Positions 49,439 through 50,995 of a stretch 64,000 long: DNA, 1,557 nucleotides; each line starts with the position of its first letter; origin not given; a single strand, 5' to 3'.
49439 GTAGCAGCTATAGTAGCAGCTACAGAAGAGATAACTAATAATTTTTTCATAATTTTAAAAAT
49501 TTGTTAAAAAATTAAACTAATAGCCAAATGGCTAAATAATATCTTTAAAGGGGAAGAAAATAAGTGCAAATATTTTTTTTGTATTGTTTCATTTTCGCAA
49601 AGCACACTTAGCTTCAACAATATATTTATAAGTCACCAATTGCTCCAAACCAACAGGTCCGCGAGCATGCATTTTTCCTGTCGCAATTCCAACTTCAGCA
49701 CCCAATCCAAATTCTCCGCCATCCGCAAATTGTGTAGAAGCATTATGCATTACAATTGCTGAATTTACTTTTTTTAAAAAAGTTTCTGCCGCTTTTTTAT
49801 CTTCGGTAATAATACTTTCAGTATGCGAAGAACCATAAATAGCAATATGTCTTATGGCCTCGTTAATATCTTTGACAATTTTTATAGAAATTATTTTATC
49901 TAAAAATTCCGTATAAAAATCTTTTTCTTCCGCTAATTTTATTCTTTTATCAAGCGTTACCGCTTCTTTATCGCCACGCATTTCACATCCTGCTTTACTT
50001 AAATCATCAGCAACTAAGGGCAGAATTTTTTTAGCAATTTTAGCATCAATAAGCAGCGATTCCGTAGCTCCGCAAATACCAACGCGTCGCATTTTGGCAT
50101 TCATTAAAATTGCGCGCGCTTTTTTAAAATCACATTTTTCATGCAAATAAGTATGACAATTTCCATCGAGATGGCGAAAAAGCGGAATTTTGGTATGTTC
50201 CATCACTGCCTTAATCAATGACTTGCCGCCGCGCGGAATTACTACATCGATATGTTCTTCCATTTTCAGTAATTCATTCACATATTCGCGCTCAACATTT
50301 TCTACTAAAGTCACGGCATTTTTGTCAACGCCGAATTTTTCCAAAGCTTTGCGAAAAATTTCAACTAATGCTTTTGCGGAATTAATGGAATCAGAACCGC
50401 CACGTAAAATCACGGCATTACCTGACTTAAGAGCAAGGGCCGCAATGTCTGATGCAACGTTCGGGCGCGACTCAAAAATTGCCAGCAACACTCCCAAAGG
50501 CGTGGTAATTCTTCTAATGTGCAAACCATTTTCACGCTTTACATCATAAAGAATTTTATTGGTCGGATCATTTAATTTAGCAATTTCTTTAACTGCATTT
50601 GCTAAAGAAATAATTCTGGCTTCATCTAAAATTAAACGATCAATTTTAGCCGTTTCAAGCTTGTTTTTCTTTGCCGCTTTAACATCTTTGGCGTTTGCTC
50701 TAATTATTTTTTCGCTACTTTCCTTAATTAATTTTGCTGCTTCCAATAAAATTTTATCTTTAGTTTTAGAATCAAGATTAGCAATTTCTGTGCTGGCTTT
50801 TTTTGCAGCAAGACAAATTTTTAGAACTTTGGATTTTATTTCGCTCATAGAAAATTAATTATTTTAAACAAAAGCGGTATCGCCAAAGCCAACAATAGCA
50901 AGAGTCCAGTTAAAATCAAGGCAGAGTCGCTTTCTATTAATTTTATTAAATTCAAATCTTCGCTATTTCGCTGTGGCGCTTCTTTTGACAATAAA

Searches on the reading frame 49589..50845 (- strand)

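Call 63: search_protein_families(library=pfam, proteins=[window:49589-50845:-], max_evalue=0.00001)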
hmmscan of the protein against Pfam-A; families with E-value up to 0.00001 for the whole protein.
window:49589-50845:- (418 aa): 1 family
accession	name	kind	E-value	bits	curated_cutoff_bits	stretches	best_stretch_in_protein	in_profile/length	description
PF00171.27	Aldedh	-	1.6e-22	80.1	23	1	6-285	30-296/461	Aldehyde dehydrogenase family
